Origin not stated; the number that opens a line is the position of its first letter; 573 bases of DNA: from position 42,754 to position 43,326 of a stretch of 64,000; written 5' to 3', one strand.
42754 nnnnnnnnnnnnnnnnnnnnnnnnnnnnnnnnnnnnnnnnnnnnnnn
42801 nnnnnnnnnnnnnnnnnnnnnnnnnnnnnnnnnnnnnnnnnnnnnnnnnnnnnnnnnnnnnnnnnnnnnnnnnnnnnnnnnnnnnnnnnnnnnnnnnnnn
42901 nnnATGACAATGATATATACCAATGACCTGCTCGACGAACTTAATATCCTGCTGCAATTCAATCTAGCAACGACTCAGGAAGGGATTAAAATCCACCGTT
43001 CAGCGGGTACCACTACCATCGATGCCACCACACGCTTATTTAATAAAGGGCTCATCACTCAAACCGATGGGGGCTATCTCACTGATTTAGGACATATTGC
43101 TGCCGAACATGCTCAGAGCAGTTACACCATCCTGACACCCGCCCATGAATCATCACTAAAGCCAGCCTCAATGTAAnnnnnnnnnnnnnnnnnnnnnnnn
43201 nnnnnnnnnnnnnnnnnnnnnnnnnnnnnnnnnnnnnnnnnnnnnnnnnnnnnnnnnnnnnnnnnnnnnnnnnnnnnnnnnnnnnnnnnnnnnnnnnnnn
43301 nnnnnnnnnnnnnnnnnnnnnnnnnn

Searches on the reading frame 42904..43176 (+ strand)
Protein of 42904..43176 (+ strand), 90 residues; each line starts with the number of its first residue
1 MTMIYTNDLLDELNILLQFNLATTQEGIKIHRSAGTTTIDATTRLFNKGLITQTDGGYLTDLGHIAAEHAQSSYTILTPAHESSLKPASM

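Call 3: search_protein_families(library=pfam, proteins=[window:42904-43176:+], max_evalue=0.01)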
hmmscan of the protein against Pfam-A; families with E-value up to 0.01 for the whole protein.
window:42904-43176:+ (90 aa): 1 family
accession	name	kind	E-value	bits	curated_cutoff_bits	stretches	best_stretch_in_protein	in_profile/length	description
PF18918.5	DUF5669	-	6.4e-33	112.5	25.9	1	3-78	1-76/76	Family of unknown function (DUF5669)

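Call 4: search_protein_families(library=ncbifam, proteins=[window:42904-43176:+], max_evalue=0.01)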
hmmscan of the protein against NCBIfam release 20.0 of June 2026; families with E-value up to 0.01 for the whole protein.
window:42904-43176:+ (90 aa): 1 family
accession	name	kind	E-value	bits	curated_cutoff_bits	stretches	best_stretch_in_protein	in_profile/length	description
TIGR02647.1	DNA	hypoth_equivalog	7.4e-31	105.7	44.6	1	3-77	1-75/77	TIGR02647 family protein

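Call 8: find_homologous_proteins(query=window:42904-43176:+, max_evalue=0.001)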
Query window:42904-43176:+ (90 aa): 468 proteins with E <= 0.001 among 469 candidates; the best 120 are listed.
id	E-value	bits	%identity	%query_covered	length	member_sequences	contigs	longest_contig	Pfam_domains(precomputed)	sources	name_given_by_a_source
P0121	3.3e-45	169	91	98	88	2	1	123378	PF18918.6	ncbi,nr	ncbi:MAG: TIGR02647 family protein [Gammaproteobacteria bacterium]|nr:TIGR02647 family protein [Gamm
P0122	1.1e-41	158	86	96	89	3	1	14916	PF18918.6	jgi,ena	-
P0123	2.1e-39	150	84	96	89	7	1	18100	PF18918.6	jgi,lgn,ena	-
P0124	5.8e-39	149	83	98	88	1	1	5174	PF18918.6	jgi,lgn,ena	-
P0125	7.7e-39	148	81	98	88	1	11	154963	PF18918.6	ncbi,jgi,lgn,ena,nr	ncbi:MAG: TIGR02647 family protein [Thiotrichaceae bacterium]|nr:TIGR02647 family protein [Thiotrich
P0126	8.9e-39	148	80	98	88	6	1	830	PF18918.6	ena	-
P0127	2.0e-37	144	78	98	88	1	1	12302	PF18918.6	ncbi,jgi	-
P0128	8.9e-36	139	88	83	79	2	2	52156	PF18918.6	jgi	-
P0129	1.5e-35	138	78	97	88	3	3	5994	PF18918.6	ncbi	-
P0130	3.7e-35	137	77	97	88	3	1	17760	PF18918.6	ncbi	-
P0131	6.9e-34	133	76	97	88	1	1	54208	PF18918.6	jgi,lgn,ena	-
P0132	1.3e-33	132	75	97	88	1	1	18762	PF18918.6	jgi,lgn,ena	-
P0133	3.4e-32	127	70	97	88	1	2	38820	PF18918.6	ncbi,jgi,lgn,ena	-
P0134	1.4e-30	122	71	96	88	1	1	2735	PF18918.6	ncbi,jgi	-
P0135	1.6e-30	122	69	97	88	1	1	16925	PF18918.6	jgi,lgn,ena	-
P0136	3.2e-30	121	72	97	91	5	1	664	PF18918.6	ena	-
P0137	6.3e-28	114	66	96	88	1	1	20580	PF18918.6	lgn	-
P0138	7.9e-27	110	68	88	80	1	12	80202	PF18918.6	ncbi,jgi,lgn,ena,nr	ncbi:MAG: TIGR02647 family protein [Gammaproteobacteria bacterium]|jgi:uncharacterized protein (TIGR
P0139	2.0e-26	109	72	88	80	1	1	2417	PF18918.6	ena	-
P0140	2.1e-24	103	63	87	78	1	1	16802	PF18918.6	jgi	jgi:uncharacterized protein (TIGR02647 family)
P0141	2.3e-24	102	71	83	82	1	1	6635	PF18918.6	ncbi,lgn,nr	ncbi:MAG: TIGR02647 family protein [Halomonas sp.]|nr:TIGR02647 family protein [Halomonas sp.]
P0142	3.5e-24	102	66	82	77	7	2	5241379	PF18918.6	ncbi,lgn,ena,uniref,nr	ncbi:TIGR02647 family protein [Methylicorpusculum oleiharenae]|uniref:TIGR02647 family protein n=1 T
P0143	4.2e-24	102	62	97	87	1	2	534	PF18918.6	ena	-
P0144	8.8e-24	101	62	87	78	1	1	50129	PF18918.6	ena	-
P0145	9.0e-24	100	61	93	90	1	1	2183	PF18918.6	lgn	-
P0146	1.7e-23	100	58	77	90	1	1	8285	PF18918.6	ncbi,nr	ncbi:MAG: TIGR02647 family protein [Gammaproteobacteria bacterium]|nr:TIGR02647 family protein [Gamm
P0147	2.0e-23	99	71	78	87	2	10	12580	PF18918.6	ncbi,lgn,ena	-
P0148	2.2e-23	99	61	91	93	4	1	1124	PF18918.6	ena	-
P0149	2.2e-23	99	65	87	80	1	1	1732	PF18918.6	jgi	jgi:uncharacterized protein (TIGR02647 family)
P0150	3.5e-23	99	61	93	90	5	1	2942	PF18918.6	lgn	-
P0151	3.6e-23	99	67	78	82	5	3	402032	PF18918.6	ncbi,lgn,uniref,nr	ncbi:TIGR02647 family protein [Modicisalibacter xianhensis]|uniref:TIGR02647 family protein n=1 Tax=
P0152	7.2e-23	98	68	83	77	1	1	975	PF18918.6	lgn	-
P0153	9.6e-23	97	63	83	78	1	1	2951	PF18918.6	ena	-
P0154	1.0e-22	97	64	81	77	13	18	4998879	PF18918.6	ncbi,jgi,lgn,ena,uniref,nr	ncbi:MAG: TIGR02647 family protein [Gammaproteobacteria bacterium]|jgi:uncharacterized protein (TIGR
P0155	1.1e-22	97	59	87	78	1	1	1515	PF18918.6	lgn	-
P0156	1.2e-22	97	66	84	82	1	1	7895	PF18918.6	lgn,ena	-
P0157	1.5e-22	97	60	87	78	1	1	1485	PF18918.6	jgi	jgi:uncharacterized protein (TIGR02647 family)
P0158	1.8e-22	96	63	89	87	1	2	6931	PF18918.6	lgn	-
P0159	2.1e-22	96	59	87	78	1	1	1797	PF18918.6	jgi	-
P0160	2.2e-22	96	64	86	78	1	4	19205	PF18918.6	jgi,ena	-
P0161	2.2e-22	96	67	80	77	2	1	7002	PF18918.6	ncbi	ncbi:MAG: TIGR02647 family protein [Gammaproteobacteria bacterium]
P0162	2.3e-22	96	64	84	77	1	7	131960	PF18918.6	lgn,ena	-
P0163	2.4e-22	96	59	84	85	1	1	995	PF18918.6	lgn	-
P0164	2.5e-22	96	59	87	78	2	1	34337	PF18918.6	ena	-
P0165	2.6e-22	96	68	79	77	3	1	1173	PF18918.6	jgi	jgi:uncharacterized protein (TIGR02647 family)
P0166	3.0e-22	96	68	83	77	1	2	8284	PF18918.6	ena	-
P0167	3.0e-22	96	63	87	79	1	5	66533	PF18918.6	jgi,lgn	-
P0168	3.4e-22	95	59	89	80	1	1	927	PF18918.6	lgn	-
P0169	4.3e-22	95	60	87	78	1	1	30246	PF18918.6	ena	-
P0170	4.3e-22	95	62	87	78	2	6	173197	PF18918.6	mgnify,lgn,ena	mgnify:FL=1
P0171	6.2e-22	95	64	82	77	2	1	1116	PF18918.6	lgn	-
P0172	6.5e-22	95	62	89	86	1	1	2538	PF18918.6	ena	-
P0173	6.6e-22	95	61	90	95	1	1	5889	PF18918.6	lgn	-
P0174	7.4e-22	94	67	83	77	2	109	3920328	PF18918.6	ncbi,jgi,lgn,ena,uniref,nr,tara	ncbi:MAG: TIGR02647 family protein [Alcanivorax sp.]|jgi:uncharacterized protein (TIGR02647 family)|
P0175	7.5e-22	94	57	90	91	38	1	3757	PF18918.6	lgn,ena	-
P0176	7.6e-22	94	63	84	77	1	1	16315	PF18918.6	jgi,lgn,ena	-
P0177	7.7e-22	94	62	84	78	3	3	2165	PF18918.6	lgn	-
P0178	1.4e-21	93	67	83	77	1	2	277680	PF18918.6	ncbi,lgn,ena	-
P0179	1.7e-21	93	57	90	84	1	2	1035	PF18918.6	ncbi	-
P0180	1.7e-21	93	60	87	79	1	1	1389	PF18918.6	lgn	-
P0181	2.0e-21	93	62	84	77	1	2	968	PF18918.6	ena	-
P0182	2.1e-21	93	65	83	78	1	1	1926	PF18918.6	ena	-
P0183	2.2e-21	93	69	76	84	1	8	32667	PF18918.6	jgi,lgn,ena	-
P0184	2.3e-21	93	59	87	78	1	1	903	PF18918.6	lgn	-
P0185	2.3e-21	93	60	87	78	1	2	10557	PF18918.6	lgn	-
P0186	3.0e-21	92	56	94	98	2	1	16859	PF18918.6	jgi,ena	-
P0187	3.1e-21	92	63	83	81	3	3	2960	PF18918.6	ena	-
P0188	3.3e-21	92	59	84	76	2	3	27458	PF18918.6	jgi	-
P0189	3.4e-21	92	60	83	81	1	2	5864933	PF18918.6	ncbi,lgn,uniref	ncbi:TIGR02647 family protein [Marinobacterium aestuariivivens]|uniref:TIGR02647 family protein n=1 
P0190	3.6e-21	92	66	84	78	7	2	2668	PF18918.6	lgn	-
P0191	3.6e-21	92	55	94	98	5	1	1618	PF18918.6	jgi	jgi:uncharacterized protein (TIGR02647 family)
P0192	4.2e-21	92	56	90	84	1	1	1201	PF18918.6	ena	-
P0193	4.4e-21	92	60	87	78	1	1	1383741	PF18918.6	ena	-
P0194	4.5e-21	92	59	88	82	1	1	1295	PF18918.6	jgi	-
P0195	4.6e-21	92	65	80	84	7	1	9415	PF18918.6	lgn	-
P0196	5.4e-21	92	55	92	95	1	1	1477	PF18918.6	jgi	-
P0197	5.5e-21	92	64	80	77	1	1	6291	PF18918.6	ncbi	ncbi:MAG: TIGR02647 family protein [Gammaproteobacteria bacterium]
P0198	5.6e-21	92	61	83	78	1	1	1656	PF18918.6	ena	-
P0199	5.9e-21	92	59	91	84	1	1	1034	PF18918.6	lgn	-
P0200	6.1e-21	91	61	86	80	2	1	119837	PF18918.6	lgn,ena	-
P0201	6.3e-21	91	59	94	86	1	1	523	PF18918.6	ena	-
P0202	6.5e-21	91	62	86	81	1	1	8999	PF18918.6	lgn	-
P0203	6.5e-21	91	56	90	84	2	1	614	PF18918.6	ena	-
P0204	6.7e-21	91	62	86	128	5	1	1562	PF18918.6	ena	-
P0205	6.9e-21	91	63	84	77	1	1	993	PF18918.6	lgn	-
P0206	6.9e-21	91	68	76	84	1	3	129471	PF18918.6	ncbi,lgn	ncbi:TIGR02647 family protein [Oceanospirillum sp. HFRX-1_2]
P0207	7.2e-21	91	59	87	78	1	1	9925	PF18918.6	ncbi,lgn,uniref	ncbi:TIGR02647 family protein [Methyloglobulus sp.]|uniref:TIGR02647 family protein n=1 Tax=Methylog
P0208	7.2e-21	91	58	84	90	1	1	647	PF18918.6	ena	-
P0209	7.5e-21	91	58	84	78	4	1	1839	PF18918.6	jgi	-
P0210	7.7e-21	91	58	87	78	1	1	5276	PF18918.6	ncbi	-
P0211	8.0e-21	91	61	83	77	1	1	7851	PF18918.6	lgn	-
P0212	8.4e-21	91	58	87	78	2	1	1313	PF18918.6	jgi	jgi:uncharacterized protein (TIGR02647 family)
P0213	8.6e-21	91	59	84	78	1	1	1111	PF18918.6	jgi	jgi:uncharacterized protein (TIGR02647 family)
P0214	8.6e-21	91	64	86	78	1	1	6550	PF18918.6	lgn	-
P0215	9.4e-21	91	63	83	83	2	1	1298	PF18918.6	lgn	-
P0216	9.6e-21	91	56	87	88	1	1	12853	PF18918.6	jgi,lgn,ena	-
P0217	1.0e-20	91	66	84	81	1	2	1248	PF18918.6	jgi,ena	-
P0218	1.2e-20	91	60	83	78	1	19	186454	PF18918.6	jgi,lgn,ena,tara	jgi:uncharacterized protein (TIGR02647 family)|tara:strand:- start:154 stop:390 length:237 start_cod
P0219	1.3e-20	90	63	81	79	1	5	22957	PF18918.6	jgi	-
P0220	1.4e-20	90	57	90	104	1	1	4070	PF18918.6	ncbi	-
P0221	1.4e-20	90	65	84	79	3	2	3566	PF18918.6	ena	-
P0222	1.5e-20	90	59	84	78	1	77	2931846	PF18918.6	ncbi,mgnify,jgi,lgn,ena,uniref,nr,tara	ncbi:hypothetical protein GP2143_08399 [marine gamma proteobacterium HTCC2143]|mgnify:FL=1|jgi:uncha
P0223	1.6e-20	90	63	83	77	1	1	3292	PF18918.6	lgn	-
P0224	1.6e-20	90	60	87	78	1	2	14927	PF18918.6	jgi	jgi:uncharacterized protein (TIGR02647 family)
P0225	1.7e-20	90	57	86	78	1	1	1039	PF18918.6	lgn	-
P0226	1.7e-20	90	60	83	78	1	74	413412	PF18918.6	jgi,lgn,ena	-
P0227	1.8e-20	90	61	83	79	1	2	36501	PF18918.6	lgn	-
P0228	2.0e-20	90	58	86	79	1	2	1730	PF18918.6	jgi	jgi:uncharacterized protein (TIGR02647 family)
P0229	2.0e-20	90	58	86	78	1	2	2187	PF18918.6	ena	-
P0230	2.1e-20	90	62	86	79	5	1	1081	PF18918.6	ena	-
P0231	2.1e-20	90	63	84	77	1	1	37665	PF18918.6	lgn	-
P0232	2.2e-20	90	64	83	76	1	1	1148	PF18918.6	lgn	-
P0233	2.4e-20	90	60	86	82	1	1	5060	PF18918.6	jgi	jgi:uncharacterized protein (TIGR02647 family)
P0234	2.4e-20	90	54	94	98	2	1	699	PF18918.6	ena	-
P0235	2.4e-20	90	55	94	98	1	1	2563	PF18918.6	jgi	jgi:uncharacterized protein (TIGR02647 family)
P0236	2.5e-20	90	61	90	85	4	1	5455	PF18918.6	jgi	jgi:uncharacterized protein (TIGR02647 family)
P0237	2.5e-20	90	59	87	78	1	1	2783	PF18918.6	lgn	-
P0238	2.6e-20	89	61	83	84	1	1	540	PF18918.6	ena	-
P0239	2.7e-20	89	62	86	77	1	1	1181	PF18918.6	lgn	-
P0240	2.8e-20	89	64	84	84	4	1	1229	PF18918.6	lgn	-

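Call 15: find_related_loci(query=A1, collection=genome_contigs, flank=10000)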
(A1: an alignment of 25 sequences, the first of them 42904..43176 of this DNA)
Query A1 (90 aa) in genome_contigs; peptide patterns used: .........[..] (x = any residue, [..] = any of these).
599 stretches matched a pattern (row limit reached: there are more); 597 encode a relative of the query (tblastn E <= 1e-3); the best 80 are kept; 80 distinct loci.
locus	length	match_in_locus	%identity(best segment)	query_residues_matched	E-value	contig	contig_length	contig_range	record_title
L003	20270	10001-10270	90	1-90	2e-51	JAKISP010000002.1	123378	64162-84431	MAG: Gammaproteobacteria bacterium isolate D96SM.bin.20 NODE_46_length_123378_cov_20.311689, whole genome shotgun sequen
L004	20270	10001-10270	81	1-90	1e-46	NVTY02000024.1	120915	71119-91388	MAG: Thiotrichaceae bacterium isolate NORP103 14084, whole genome shotgun sequence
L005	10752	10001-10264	80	2-89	4e-42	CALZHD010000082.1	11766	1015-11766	MAG: uncultured Gammaproteobacteria bacterium isolate FO_M_Gamma_033.1 genome assembly, contig: scaffold_4725, whole gen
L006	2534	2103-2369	70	1-89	3e-39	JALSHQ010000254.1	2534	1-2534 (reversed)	MAG: Gammaproteobacteria bacterium isolate 354-166_metabat1_scaf2bin.105 354-166_scaffold_33983_c1, whole genome shotgun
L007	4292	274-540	78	1-89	1e-38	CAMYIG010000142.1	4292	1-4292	MAG: uncultured Gammaproteobacteria bacterium isolate FO_M_Gamma_032.1 genome assembly, contig: scaffold_19799, whole ge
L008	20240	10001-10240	61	1-80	5e-31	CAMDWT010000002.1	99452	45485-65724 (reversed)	MAG: Crenothrix polyspora isolate TrH-25oct19-183 genome assembly, contig: TrH-25oct19-C210, whole genome shotgun sequen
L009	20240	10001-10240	63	1-80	4e-31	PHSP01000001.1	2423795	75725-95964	MAG: Methylobacter sp. KS41 1, whole genome shotgun sequence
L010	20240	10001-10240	60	1-80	2e-30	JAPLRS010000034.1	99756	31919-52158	MAG: Methylococcales bacterium isolate LacPavin_0920_WC57_MAG_39_23 LacPavin_0920_WC57_scaffold_274935, whole genome sho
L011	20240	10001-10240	63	1-80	1e-30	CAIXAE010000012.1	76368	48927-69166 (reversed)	MAG: uncultured Methylococcaceae bacterium isolate MJ130820B_bin-0950 genome assembly, contig: bin-0950:12/45, whole gen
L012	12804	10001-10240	60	1-80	4e-30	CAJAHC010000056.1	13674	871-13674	MAG: uncultured Methylococcaceae bacterium isolate Loc090907-8m_bin-840 genome assembly, contig: bin-840:056/671, whole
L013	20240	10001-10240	61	1-80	5e-30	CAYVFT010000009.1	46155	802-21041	MAG TPA_asm: uncultured Crenothrix sp. isolate binchicken_co245_294 genome assembly, contig: NODE_577_length_46155_cov_2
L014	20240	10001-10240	60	1-80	1e-29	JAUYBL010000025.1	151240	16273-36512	MAG: Methylococcaceae bacterium isolate C19_metabat.bin.4 C19_k141_29579, whole genome shotgun sequence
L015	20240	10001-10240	59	1-80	3e-29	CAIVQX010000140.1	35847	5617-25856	MAG: uncultured Methylococcaceae bacterium isolate Erken-D9_bin-0517 genome assembly, contig: bin-0517:140/210, whole ge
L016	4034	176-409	60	3-80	6e-29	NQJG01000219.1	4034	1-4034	MAG: Methylococcaceae bacterium NSP1-1 scaffold_5172, whole genome shotgun sequence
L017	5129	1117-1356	56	1-80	1e-28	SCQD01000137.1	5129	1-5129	MAG: Methylococcaceae bacterium isolate DP16D_bin.30 DP16D_bin.30-46212, whole genome shotgun sequence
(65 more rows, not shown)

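Call 18: predict_structure(alignment_id=A1)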
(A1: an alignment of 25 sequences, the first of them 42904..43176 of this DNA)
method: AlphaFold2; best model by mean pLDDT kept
length: 90 residues; sequences in the alignment: 25
mean_pLDDT: 83.2   pTM: 0.70
mean pLDDT of the five models: 83.2, 78.6, 78.2, 76.9, 76.1
residues with pLDDT >= 90: 45; 70-90: 27; 50-70: 14; < 50: 4
segments of 3 or more residues with pLDDT < 50: none
pLDDT, mean of each block of 10 residues (from residue 1): 75 92 78 88 95 89 93 85 54
secondary structure, 60 per line:
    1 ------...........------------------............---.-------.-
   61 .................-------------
elements in order: H7-17 H36-47 H61-77

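Call 35: search_solved_structures(query=A1, max_evalue=1)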
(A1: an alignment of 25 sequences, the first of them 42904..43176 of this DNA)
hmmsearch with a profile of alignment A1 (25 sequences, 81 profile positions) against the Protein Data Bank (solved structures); distinct sequences matched with E-value up to 1: 2.
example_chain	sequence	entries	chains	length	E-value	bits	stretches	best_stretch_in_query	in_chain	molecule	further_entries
6mrf_A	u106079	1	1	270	0.58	12.9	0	44-67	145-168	Methionine aminopeptidase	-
2y7d_A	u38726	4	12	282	0.62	12.8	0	34-52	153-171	3-KETO-5-AMINOHEXANOATE CLEAVAGE ENZYME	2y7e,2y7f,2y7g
